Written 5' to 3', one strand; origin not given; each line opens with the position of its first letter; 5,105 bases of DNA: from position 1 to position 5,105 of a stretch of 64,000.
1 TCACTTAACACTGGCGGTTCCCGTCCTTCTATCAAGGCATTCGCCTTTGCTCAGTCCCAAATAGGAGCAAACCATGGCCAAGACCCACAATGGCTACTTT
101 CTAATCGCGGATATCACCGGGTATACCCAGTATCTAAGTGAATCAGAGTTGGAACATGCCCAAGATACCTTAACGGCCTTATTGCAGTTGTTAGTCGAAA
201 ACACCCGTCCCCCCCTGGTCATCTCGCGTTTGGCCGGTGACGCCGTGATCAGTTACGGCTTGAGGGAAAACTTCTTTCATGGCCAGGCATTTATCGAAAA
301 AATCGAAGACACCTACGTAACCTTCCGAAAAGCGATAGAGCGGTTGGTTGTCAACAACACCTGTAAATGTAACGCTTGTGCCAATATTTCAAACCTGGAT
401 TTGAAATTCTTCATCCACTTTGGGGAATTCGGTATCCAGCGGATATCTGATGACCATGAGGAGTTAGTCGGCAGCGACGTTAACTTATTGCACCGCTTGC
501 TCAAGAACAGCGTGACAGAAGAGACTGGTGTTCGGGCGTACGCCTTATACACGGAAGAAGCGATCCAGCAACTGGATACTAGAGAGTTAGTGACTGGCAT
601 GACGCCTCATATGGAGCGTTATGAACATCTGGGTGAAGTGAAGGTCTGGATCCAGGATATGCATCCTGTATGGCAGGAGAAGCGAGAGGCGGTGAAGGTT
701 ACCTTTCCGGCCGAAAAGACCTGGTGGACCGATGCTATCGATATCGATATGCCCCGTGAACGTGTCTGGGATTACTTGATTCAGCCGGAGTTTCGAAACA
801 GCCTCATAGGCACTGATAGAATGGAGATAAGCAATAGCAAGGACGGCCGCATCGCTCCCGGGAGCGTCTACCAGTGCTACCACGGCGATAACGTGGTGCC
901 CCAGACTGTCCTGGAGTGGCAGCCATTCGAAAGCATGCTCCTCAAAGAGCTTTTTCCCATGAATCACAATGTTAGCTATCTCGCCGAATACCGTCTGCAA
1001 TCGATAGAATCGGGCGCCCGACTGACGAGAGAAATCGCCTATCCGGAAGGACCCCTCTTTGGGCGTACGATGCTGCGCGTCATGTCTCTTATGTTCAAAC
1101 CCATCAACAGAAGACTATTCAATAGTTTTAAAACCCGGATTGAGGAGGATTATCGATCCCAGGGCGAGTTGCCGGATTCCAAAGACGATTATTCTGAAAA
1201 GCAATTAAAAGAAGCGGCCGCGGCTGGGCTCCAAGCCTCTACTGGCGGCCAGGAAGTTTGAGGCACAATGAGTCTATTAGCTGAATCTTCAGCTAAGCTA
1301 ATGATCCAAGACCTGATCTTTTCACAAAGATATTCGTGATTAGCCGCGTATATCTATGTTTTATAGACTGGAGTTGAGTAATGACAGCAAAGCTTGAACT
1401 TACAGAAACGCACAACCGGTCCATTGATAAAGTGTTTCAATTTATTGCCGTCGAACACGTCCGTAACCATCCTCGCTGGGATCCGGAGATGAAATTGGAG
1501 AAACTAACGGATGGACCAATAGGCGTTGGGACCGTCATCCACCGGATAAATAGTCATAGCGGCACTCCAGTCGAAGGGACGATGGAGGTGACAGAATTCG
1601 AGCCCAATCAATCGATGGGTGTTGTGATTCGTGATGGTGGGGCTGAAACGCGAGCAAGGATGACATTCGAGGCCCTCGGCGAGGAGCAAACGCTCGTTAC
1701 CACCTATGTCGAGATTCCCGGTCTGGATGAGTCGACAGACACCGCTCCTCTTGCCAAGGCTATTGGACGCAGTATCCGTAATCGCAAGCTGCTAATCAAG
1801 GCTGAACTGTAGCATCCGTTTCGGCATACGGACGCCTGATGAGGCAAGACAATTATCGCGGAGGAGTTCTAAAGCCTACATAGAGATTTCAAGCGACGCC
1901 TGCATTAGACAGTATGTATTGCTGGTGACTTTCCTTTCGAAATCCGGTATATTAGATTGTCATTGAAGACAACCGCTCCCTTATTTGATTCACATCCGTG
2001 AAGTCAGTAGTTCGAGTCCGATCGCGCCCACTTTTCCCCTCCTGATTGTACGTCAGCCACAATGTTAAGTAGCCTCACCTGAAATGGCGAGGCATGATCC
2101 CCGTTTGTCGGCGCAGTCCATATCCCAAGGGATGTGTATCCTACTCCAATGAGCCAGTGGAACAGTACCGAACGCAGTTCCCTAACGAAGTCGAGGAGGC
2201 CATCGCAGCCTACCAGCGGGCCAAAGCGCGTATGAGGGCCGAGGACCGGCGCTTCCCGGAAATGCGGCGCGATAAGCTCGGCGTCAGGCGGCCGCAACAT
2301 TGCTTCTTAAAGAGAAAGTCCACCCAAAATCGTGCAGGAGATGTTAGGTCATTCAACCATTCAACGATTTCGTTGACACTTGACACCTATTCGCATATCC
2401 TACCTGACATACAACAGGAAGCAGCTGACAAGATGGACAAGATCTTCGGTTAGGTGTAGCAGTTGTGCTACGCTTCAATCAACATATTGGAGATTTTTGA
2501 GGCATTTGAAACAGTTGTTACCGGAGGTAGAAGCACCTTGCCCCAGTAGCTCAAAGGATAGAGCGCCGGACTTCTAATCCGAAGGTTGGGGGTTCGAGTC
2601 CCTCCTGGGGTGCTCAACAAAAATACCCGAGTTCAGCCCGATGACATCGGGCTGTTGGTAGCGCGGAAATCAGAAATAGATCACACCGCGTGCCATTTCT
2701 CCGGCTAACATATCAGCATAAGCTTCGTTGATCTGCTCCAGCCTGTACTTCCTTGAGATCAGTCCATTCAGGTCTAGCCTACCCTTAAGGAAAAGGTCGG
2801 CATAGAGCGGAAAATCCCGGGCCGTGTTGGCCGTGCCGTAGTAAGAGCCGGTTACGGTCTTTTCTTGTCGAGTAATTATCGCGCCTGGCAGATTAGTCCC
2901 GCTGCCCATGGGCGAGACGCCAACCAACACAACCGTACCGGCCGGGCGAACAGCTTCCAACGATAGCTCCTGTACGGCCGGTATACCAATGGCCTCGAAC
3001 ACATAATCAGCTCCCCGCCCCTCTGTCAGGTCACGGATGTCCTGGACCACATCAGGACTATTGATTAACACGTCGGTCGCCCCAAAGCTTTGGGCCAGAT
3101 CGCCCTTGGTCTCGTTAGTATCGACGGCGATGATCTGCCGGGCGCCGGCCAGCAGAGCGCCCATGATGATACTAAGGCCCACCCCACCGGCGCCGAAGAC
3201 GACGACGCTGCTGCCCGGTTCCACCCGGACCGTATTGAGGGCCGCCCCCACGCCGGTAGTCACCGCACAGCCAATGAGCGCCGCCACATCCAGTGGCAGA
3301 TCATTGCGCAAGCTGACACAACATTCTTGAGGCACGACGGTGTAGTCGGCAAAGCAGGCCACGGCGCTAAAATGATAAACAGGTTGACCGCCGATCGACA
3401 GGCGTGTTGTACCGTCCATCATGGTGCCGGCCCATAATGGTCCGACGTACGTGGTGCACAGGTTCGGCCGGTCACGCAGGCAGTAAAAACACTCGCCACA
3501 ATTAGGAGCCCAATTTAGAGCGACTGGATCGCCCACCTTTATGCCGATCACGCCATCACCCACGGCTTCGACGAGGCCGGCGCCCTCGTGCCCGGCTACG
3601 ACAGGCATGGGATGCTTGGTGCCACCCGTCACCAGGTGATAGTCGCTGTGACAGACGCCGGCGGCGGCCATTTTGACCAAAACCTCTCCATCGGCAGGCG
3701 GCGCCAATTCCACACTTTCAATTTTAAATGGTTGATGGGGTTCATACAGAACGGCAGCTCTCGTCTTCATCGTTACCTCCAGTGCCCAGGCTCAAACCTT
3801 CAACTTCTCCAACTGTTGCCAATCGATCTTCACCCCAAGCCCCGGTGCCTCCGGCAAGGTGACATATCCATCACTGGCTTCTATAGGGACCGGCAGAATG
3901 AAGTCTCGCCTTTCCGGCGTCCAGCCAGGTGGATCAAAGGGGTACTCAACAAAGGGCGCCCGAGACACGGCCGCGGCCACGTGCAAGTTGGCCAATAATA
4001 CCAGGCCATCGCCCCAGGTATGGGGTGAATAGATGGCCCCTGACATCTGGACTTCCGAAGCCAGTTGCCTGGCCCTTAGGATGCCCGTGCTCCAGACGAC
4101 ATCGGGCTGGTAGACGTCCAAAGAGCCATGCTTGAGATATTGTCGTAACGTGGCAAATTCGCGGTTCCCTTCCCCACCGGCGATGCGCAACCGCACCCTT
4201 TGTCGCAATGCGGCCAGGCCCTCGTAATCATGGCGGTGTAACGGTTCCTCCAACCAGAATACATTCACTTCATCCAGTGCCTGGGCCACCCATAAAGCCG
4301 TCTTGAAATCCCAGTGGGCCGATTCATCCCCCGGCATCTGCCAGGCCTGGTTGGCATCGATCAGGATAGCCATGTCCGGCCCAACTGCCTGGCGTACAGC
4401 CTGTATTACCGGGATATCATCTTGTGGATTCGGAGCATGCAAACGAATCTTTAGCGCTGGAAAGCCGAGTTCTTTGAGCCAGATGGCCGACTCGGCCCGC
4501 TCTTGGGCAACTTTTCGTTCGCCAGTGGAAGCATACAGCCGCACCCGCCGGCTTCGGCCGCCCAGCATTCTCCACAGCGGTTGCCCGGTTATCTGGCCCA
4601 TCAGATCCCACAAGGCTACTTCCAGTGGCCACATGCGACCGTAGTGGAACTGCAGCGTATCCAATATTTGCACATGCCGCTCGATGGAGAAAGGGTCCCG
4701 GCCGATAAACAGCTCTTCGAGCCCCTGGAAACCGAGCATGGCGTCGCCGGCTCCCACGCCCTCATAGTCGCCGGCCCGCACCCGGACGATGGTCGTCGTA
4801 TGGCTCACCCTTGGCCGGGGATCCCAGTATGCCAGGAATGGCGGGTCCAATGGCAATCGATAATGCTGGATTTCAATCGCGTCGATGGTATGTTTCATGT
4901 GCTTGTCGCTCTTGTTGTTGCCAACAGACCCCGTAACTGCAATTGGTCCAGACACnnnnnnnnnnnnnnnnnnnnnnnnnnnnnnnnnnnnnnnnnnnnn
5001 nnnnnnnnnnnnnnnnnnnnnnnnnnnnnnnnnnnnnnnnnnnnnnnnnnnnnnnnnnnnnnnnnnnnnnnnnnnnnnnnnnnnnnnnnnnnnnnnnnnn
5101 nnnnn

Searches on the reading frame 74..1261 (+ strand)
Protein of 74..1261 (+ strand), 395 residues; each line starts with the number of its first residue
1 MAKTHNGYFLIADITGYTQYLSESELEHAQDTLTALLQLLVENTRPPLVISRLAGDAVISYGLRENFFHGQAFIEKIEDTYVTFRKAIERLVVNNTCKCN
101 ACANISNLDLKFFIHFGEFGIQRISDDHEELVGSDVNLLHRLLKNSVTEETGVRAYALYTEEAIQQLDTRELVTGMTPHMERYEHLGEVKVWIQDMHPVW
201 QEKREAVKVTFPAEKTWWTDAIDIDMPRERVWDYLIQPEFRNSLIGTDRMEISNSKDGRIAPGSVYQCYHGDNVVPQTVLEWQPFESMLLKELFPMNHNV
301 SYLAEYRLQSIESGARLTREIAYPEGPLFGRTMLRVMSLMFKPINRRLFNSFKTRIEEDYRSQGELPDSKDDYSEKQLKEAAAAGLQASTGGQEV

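Call 65: search_protein_families(library=pfam, proteins=[window:74-1261:+], max_evalue=0.00001)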
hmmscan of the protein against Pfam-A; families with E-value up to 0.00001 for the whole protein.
window:74-1261:+ (395 aa): 2 families
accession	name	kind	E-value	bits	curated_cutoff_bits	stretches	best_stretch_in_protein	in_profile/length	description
PF10851.13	DUF2652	-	1.2e-22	80.5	22.1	1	34-149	2-115/118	Protein of unknown function (DUF2652)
PF10604.15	Polyketide_cyc2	-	6.3e-06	27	27.4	0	220-357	6-142/142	Polyketide cyclase / dehydrase and lipid transport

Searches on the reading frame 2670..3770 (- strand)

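Call 65: search_protein_families(library=pfam, proteins=[window:2670-3770:-], max_evalue=0.00001)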
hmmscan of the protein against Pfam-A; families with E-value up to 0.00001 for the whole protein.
window:2670-3770:- (366 aa): 4 families
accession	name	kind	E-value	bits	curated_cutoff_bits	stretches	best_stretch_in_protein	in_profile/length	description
PF00107.32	ADH_zinc_N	-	2.7e-29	102.2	31.8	1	196-325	1-125/129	Zinc-binding dehydrogenase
PF08240.17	ADH_N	-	1.2e-26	93.4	23.5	1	27-154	2-102/104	Alcohol dehydrogenase GroES-like domain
PF16912.11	Glu_dehyd_C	-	1.7e-10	41.2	34.9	1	183-353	29-200/211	Glucose dehydrogenase C-terminus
PF13602.12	ADH_zinc_N_2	-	5.3e-08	34.3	27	1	230-358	2-127/134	Zinc-binding dehydrogenase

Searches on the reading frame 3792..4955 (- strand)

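Call 65: search_protein_families(library=pfam, proteins=[window:3792-4955:-], max_evalue=0.00001)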
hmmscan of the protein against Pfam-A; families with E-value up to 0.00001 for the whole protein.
window:3792-4955:- (387 aa): 1 family
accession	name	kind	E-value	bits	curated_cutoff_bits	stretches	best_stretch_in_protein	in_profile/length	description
PF13378.12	MR_MLE_C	-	2.6e-55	188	29.4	1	158-380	8-218/219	Enolase C-terminal domain-like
